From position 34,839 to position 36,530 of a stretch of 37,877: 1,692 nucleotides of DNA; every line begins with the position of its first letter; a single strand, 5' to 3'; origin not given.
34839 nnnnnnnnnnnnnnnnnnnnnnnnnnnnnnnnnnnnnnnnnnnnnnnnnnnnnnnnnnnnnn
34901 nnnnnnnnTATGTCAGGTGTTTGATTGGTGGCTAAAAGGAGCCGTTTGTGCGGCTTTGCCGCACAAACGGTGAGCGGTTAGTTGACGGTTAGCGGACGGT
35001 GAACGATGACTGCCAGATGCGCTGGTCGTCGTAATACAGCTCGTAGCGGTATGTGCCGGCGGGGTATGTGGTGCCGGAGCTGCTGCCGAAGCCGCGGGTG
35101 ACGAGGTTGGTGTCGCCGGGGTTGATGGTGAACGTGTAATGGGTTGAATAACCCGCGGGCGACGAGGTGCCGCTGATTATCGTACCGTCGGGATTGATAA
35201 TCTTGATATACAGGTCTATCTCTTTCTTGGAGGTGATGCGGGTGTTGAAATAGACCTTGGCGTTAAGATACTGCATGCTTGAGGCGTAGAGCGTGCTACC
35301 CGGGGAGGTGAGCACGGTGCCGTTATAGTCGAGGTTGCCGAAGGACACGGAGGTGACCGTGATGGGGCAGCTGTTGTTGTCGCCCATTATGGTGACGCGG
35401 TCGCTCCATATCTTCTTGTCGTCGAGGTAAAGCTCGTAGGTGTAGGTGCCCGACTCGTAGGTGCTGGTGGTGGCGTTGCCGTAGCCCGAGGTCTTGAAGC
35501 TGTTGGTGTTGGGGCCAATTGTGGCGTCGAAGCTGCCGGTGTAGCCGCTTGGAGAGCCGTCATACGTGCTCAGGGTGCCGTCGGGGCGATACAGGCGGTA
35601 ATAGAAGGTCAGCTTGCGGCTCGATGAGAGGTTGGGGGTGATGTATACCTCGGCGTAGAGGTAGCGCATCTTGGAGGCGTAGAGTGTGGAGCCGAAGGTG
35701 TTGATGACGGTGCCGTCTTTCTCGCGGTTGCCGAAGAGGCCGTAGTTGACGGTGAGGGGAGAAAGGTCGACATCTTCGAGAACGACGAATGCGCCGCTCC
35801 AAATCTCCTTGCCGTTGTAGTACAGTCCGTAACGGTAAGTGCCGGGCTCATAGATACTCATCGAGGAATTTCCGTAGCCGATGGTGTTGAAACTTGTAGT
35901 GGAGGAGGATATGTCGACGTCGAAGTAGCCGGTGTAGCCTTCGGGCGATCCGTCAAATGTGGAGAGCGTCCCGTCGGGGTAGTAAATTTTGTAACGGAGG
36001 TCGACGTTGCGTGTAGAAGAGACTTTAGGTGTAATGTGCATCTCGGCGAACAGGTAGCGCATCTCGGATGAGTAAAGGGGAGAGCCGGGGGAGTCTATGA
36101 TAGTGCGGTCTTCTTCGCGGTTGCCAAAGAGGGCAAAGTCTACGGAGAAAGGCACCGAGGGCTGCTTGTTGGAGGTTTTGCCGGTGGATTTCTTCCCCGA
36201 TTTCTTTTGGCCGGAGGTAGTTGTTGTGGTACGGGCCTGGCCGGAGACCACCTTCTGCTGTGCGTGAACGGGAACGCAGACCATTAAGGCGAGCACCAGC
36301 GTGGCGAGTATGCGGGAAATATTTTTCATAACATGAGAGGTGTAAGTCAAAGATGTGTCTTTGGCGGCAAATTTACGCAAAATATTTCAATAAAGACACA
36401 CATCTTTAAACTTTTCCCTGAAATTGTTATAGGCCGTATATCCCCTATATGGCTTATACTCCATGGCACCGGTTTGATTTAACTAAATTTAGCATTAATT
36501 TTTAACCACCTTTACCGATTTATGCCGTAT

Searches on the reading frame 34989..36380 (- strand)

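Call 10: search_protein_families(library=pfam, proteins=[window:34989-36380:-], max_evalue=0.01)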
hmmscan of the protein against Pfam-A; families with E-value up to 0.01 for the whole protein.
window:34989-36380:- (463 aa): 1 family
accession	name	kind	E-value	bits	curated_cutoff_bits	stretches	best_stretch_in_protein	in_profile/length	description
PF22091.2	DUF6941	-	0.00015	22.6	27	0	382-463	45-125/125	Family of unknown function (DUF6941)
